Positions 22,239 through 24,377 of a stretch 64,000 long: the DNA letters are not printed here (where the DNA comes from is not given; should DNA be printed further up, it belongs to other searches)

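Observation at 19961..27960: Phosphonate operon: early fosfomycin-type enzymes linked to three LicD transferases, predicted to add 2-hydroxyethylphosphonate to a wall glycopolymer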

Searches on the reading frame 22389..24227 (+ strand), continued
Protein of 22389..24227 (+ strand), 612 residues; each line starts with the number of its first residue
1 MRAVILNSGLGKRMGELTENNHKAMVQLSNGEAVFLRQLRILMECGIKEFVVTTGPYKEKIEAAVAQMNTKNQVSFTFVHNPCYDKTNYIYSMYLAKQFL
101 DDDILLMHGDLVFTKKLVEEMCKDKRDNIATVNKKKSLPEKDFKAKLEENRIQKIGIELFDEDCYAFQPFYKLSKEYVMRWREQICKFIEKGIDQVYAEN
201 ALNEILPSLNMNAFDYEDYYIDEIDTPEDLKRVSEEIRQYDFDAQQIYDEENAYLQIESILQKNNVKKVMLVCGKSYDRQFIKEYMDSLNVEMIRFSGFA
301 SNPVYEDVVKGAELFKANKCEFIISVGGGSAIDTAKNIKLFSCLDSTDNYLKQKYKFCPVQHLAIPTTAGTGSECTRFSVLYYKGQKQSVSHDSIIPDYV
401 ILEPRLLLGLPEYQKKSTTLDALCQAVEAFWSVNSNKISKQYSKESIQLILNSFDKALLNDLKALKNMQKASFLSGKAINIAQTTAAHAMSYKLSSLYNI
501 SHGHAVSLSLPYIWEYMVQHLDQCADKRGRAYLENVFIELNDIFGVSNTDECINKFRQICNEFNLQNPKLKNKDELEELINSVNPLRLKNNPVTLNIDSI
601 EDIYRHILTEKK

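Call 52: search_protein_families(library=pfam, proteins=[L021:11885-12826:-, L021:1587-4034:+, L043:6982-7398:+, L043:6313-6855:+, L009:11924-14476:-, L075:5701-6855:-, L019:11442-13064:+, L024:12962-13834:+, L057:13350-14123:+, L048:11982-13007:+], max_evalue=0.001)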
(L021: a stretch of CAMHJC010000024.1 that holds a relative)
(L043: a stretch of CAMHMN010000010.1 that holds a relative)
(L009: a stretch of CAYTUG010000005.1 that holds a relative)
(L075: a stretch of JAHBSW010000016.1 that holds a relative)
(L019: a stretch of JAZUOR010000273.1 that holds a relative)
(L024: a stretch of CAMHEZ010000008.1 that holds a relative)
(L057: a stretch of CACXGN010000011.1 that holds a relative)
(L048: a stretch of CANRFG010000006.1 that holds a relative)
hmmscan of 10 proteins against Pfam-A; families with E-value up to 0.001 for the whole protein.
L021:11885-12826:- (313 aa): 1 family
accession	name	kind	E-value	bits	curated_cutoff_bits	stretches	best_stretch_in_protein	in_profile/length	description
PF01501.26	Glyco_transf_8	-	3.2e-26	92.9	24.3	1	7-253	4-244/253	Glycosyl transferase family 8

L021:1587-4034:+ (815 aa): 3 families
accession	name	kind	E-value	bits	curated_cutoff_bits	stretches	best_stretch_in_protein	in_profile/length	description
PF00912.28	Transgly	-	2.7e-61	206.5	27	1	146-316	8-177/178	Transglycosylase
PF00905.27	Transpeptidase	-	2.3e-21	76.7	22.1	1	428-686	2-265/299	Penicillin binding protein transpeptidase domain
PF09851.14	SHOCT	-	2.3e-05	24.4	27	1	313-333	6-26/28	Short C-terminal domain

L043:6982-7398:+ (138 aa): 0 families

L043:6313-6855:+ (180 aa): 1 family
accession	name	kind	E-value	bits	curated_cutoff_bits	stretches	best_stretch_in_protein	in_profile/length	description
PF01966.28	HD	-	5.2e-05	23.9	22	1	38-130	1-91/116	HD domain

L009:11924-14476:- (850 aa): 4 families
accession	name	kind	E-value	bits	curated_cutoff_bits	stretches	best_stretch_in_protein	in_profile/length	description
PF04464.20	Glyphos_transf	-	1.9e-86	290.7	22.1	1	48-419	5-367/367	CDP-Glycerol:Poly(glycerophosphate) glycerophosphotransferase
PF00534.26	Glycos_transf_1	-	3.8e-27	95.3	26.4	1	686-825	15-159/172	Glycosyl transferases group 1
PF13692.12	Glyco_trans_1_4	-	1e-22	81.4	27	1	688-807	3-124/142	Glycosyl transferases group 1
PF20706.3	GT4-conflict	-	9.6e-05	22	26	1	757-793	278-314/385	Family 4 Glycosyltransferase in conflict systems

L075:5701-6855:- (384 aa): 2 families
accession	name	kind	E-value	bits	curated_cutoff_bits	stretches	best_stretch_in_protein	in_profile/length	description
PF01041.23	DegT_DnrJ_EryC1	-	1.8e-103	347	19.8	1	24-374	4-359/360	DegT/DnrJ/EryC1/StrS aminotransferase family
PF00155.27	Aminotran_1_2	-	5.2e-05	23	19.7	1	46-214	44-239/361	Aminotransferase class I and II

L019:11442-13064:+ (540 aa): 0 families

L024:12962-13834:+ (290 aa): 1 family
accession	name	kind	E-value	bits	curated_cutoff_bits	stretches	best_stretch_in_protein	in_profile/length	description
PF03419.18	Peptidase_U4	-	2e-61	208.3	28.4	1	7-287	1-284/284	Sporulation factor SpoIIGA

L057:13350-14123:+ (257 aa): 7 families
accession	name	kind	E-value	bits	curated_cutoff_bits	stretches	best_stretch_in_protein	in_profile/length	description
PF04545.22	Sigma70_r4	-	1.5e-16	60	24.1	1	204-250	1-47/50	Sigma-70, region 4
PF04542.20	Sigma70_r2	-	1.3e-15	57.4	24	1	42-108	2-68/71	Sigma-70 region 2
PF08281.18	Sigma70_r4_2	-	8.2e-08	32.2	25.7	1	199-241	2-44/54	Sigma-70, region 4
PF16509.11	KORA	-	0.00015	22.3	26.7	1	200-255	8-62/84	TrfB plasmid transcriptional repressor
PF04539.22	Sigma70_r3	-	0.00015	22.2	25.3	0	126-179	8-62/78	Sigma-70 region 3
PF01381.28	HTH_3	-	0.00049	20.5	23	0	223-245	9-31/55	Helix-turn-helix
PF07638.17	Sigma70_ECF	-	0.00061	20.2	21.1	0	193-251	118-179/185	ECF sigma factor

L048:11982-13007:+ (341 aa): 2 families
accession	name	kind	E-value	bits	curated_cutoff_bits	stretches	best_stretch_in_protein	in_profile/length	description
PF13469.12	Sulfotransfer_3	-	1e-05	26.3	27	1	194-289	109-213/216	Sulfotransferase family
PF00685.33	Sulfotransfer_1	-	0.0006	19.7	22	0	194-308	78-205/255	Sulfotransferase domain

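Call 60: search_protein_families(library=pfam, alignment_id=A3, max_evalue=0.00001)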
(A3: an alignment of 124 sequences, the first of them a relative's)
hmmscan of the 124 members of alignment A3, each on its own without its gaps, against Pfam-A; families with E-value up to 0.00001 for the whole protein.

A. member 1, L001:1469-2605:+ (378 aa): 2 families
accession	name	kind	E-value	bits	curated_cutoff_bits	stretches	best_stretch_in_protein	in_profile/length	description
PF01551.29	Peptidase_M23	-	6.5e-31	106.8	28.7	1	277-372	1-96/96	Peptidase family M23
PF24568.1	CC_PcsB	-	4.3e-09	36.6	27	1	101-160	5-66/75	Peptidoglycan hydrolase PcsB, coiled-coil domain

B. families by the number of members that match (of 124 scanned): 164 families (the first 25 are shown)
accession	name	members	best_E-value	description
PF00534.26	Glycos_transf_1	9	3.1e-35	Glycosyl transferases group 1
PF13692.12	Glyco_trans_1_4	8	5.6e-29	Glycosyl transferases group 1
PF13439.12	Glyco_transf_4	6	1e-28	Glycosyltransferase Family 4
PF13579.12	Glyco_trans_4_4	5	3.5e-15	Glycosyl transferase 4-like domain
PF00535.33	Glycos_transf_2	4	5e-43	Glycosyl transferase family 2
PF01757.29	Acyl_transf_3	3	4.3e-37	Acyltransferase domain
PF04055.27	Radical_SAM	3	4.2e-25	Radical SAM superfamily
PF13641.12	Glyco_tranf_2_3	3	4.1e-20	Glycosyltransferase like family 2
PF04932.20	Wzy_C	3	1.8e-15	O-Antigen ligase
PF01926.29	MMR_HSR1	2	2.2e-61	50S ribosome-binding GTPase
PF04464.20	Glyphos_transf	2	3.8e-55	CDP-Glycerol:Poly(glycerophosphate) glycerophosphotransferase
PF01370.27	Epimerase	2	1.2e-53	NAD dependent epimerase/dehydratase family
PF01210.29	NAD_Gly3P_dh_N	2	2.6e-42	NAD-dependent glycerol-3-phosphate dehydrogenase N-terminus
PF02492.25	cobW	2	3.6e-36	CobW/HypB/UreG, nucleotide-binding domain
PF03721.20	UDPG_MGDP_dh_N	2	5.5e-31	UDP-glucose/GDP-mannose dehydrogenase family, NAD binding domain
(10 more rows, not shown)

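Call 61: search_protein_families(library=pfam, proteins=[L004:3255-8798:+, L002:2790-6524:+, L051:7054-10845:+, L063:12715-16998:+, L011:10001-13477:+, L026:2751-5441:+, L005:8771-10375:+], max_evalue=0.00001)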
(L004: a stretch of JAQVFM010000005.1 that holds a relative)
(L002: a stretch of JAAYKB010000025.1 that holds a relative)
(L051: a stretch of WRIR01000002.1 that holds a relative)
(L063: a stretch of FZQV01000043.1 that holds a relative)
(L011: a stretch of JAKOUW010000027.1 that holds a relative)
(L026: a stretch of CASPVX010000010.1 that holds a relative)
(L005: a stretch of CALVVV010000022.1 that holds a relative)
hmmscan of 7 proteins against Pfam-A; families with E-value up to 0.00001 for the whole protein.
L004:3255-8798:+ (1847 aa): 10 families
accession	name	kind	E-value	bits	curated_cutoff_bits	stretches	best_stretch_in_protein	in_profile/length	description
PF04464.20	Glyphos_transf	-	4.2e-67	227.1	22.1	1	1284-1643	13-366/367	CDP-Glycerol:Poly(glycerophosphate) glycerophosphotransferase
PF04991.19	LicD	-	1.8e-43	149.7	22.6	1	644-866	1-227/227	LicD family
PF00535.33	Glycos_transf_2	-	2.3e-40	138.7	23.3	1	909-1029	1-122/168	Glycosyl transferase family 2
PF00465.25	Fe-ADH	-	7.9e-37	126.9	31.3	1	245-403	3-168/168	Iron-containing alcohol dehydrogenase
PF25137.1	ADH_Fe_C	-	4.5e-20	72.6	27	1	416-606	3-191/194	Fe-containing alcohol dehydrogenase family, C-terminal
PF10111.15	Glyco_tranf_2_2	-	4e-17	63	27.3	1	909-1010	1-105/276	Glycosyltransferase like family 2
PF12804.13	NTP_transf_3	-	3e-11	44.2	27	1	3-123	1-110/160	MobA-like NTP transferase domain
PF00483.29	NTP_transferase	-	4.7e-08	33.3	21.2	0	2-118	1-119/245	Nucleotidyl transferase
PF13685.12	Fe-ADH_2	-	1.6e-07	31.9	28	1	254-337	8-93/149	Iron-containing alcohol dehydrogenase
PF13641.12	Glyco_tranf_2_3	-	2.9e-07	31.2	27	1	908-1011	3-111/230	Glycosyltransferase like family 2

L002:2790-6524:+ (1244 aa): 9 families
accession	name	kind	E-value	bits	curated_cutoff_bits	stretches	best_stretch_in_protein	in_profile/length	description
PF04991.19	LicD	-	1.7e-46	159.6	22.6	1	649-872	1-227/227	LicD family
PF00535.33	Glycos_transf_2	-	1.5e-40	139.3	23.3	1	917-1047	1-131/168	Glycosyl transferase family 2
PF00465.25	Fe-ADH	-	1.1e-36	126.4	31.3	1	249-403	7-168/168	Iron-containing alcohol dehydrogenase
PF25137.1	ADH_Fe_C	-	2.3e-20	73.6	27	1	416-608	3-193/194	Fe-containing alcohol dehydrogenase family, C-terminal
PF10111.15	Glyco_tranf_2_2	-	1.2e-13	51.7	27.3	1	917-1020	1-107/276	Glycosyltransferase like family 2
PF12804.13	NTP_transf_3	-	1.3e-12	48.6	27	1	3-134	1-124/160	MobA-like NTP transferase domain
PF13641.12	Glyco_tranf_2_3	-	2.5e-08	34.6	27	1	916-1028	3-120/230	Glycosyltransferase like family 2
PF00483.29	NTP_transferase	-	1.6e-07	31.6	21.2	0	2-116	1-117/245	Nucleotidyl transferase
PF13685.12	Fe-ADH_2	-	4.5e-06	27.2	28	0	256-337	10-93/149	Iron-containing alcohol dehydrogenase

L051:7054-10845:+ (1263 aa): 5 families
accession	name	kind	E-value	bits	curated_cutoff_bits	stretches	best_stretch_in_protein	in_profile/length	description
PF04991.19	LicD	-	5.2e-73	246.3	22.6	2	1006-1226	1-227/227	LicD family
PF00465.25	Fe-ADH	-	9.1e-37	126.7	31.3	1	286-439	8-168/168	Iron-containing alcohol dehydrogenase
PF25137.1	ADH_Fe_C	-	1.2e-16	61.5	27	1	452-565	3-108/194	Fe-containing alcohol dehydrogenase family, C-terminal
PF12804.13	NTP_transf_3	-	8e-12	46.1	27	1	38-158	1-110/160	MobA-like NTP transferase domain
PF13685.12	Fe-ADH_2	-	6.3e-07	29.9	28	1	317-373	38-93/149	Iron-containing alcohol dehydrogenase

L063:12715-16998:+ (1427 aa): 4 families
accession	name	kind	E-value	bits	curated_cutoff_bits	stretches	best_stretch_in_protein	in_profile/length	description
PF04991.19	LicD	-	1.3e-38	133.8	22.6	1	1177-1396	1-227/227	LicD family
PF00535.33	Glycos_transf_2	-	1.5e-35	123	23.3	1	817-980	1-164/168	Glycosyl transferase family 2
PF13641.12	Glyco_tranf_2_3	-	1.1e-09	39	27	1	816-947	3-137/230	Glycosyltransferase like family 2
PF10111.15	Glyco_tranf_2_2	-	4.2e-06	26.9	27.3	1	817-911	1-98/276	Glycosyltransferase like family 2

L011:10001-13477:+ (1158 aa): 6 families
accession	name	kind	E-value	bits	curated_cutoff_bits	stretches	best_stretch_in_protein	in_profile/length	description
PF04991.19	LicD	-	1.8e-66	224.9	22.6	2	895-1128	1-227/227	LicD family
PF00465.25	Fe-ADH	-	4.6e-34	117.9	31.3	1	244-400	4-167/168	Iron-containing alcohol dehydrogenase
PF25137.1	ADH_Fe_C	-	7.8e-17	62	27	1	417-570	6-155/194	Fe-containing alcohol dehydrogenase family, C-terminal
PF12804.13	NTP_transf_3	-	2e-10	41.5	27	1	3-120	1-109/160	MobA-like NTP transferase domain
PF13685.12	Fe-ADH_2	-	4.9e-09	36.8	28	1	255-335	11-93/149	Iron-containing alcohol dehydrogenase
PF00483.29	NTP_transferase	-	6.4e-07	29.6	21.2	1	2-118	1-121/245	Nucleotidyl transferase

L026:2751-5441:+ (896 aa): 4 families
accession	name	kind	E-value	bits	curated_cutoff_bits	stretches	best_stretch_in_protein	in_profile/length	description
PF04991.19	LicD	-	5.5e-94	314.9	22.6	2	375-595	1-227/227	LicD family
PF00535.33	Glycos_transf_2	-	1.2e-36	126.6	23.3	1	10-136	1-127/168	Glycosyl transferase family 2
PF10111.15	Glyco_tranf_2_2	-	6.6e-13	49.2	27.3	1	10-110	1-104/276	Glycosyltransferase like family 2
PF13641.12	Glyco_tranf_2_3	-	4.8e-08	33.7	27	1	9-112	3-111/230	Glycosyltransferase like family 2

L005:8771-10375:+ (534 aa): 1 family
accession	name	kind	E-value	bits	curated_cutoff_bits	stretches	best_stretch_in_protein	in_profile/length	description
PF04991.19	LicD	-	2.1e-91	306.5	22.6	2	27-248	1-227/227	LicD family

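Call 65: search_protein_families(library=pfam, proteins=[L034:12139-15318:+, L034:15358-16209:+, L034:16789-17910:+, L034:17672-18553:+, L034:18571-19686:+, L034:20252-21169:+, L034:5764-7164:+, L034:3147-5579:-], max_evalue=0.0001)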
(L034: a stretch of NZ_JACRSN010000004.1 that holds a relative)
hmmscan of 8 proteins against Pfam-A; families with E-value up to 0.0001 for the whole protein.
L034:12139-15318:+ (1059 aa): 4 families
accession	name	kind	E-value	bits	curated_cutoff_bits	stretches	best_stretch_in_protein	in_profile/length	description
PF04464.20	Glyphos_transf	-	1.6e-79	267.9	22.1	1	245-618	6-366/367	CDP-Glycerol:Poly(glycerophosphate) glycerophosphotransferase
PF00534.26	Glycos_transf_1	-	2.4e-29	102.5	26.4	1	885-1011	6-135/172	Glycosyl transferases group 1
PF13692.12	Glyco_trans_1_4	-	6e-25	88.6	27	1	896-1012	3-122/142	Glycosyl transferases group 1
PF20706.3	GT4-conflict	-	1.7e-07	31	26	1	887-1001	190-314/385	Family 4 Glycosyltransferase in conflict systems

L034:15358-16209:+ (283 aa): 1 family
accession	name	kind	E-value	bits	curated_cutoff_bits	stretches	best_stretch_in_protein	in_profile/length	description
PF04991.19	LicD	-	7.6e-43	147.6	22.6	1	38-260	1-227/227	LicD family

L034:16789-17910:+ (373 aa): 1 family
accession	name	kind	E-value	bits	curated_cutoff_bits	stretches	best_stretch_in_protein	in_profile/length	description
PF06925.17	MGDG_synth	-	1.2e-21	77.9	25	1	16-181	1-169/169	Monogalactosyldiacylglycerol (MGDG) synthase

L034:17672-18553:+ (293 aa): 1 family
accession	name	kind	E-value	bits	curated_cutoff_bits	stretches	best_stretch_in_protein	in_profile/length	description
PF02660.20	G3P_acyltransf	-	1.3e-30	107.1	24.1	1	93-268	1-158/164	Glycerol-3-phosphate acyltransferase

L034:18571-19686:+ (371 aa): 10 families
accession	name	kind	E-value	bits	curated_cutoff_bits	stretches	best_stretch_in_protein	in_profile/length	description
PF04015.17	DUF362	-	1.8e-36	126.5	24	1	49-315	1-200/200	Domain of unknown function (DUF362)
PF12838.12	Fer4_7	-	3.5e-09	37.4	27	1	192-240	1-52/52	4Fe-4S dicluster domain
PF14697.11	Fer4_21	-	3.7e-09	37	35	1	189-243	4-59/59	4Fe-4S dicluster domain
PF12837.12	Fer4_6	-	6.6e-08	32.6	25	1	187-207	3-23/24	4Fe-4S binding domain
PF00037.32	Fer4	-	1.2e-07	31.7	21.1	0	187-203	2-18/24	4Fe-4S binding domain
PF13484.11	Fer4_16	-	4e-07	31.2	30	0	225-246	1-21/66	4Fe-4S double cluster binding domain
PF13237.11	Fer4_10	-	1.6e-06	28.4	25.5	1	189-237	5-53/53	4Fe-4S dicluster domain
PF13187.11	Fer4_9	-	3.1e-06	27.5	27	1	192-241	1-52/52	4Fe-4S dicluster domain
PF12797.12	Fer4_2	-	3.2e-06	27.2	24.5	0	186-204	3-21/22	4Fe-4S binding domain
PF25160.1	LdpA_Fe-S-bd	-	2.2e-05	24.6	27.6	0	190-206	25-41/49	LdpA Fe-S cluster-binding domain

L034:20252-21169:+ (305 aa): 0 families

L034:5764-7164:+ (466 aa): 1 family
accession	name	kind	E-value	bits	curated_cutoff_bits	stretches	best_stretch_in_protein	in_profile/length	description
PF01554.23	MatE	-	5.6e-45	153.3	24.9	2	36-196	1-161/161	MatE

L034:3147-5579:- (810 aa): 3 families
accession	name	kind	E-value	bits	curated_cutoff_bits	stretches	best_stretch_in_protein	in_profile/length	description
PF00122.25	E1-E2_ATPase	-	3.7e-42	144.3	28.1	1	122-301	3-181/181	E1-E2 ATPase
PF00702.32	Hydrolase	-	2e-21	77.7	26.4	1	317-571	1-191/191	haloacid dehalogenase-like hydrolase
PF08282.18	Hydrolase_3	-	1.6e-05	25.2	20.9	0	542-592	194-244/255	haloacid dehalogenase-like hydrolase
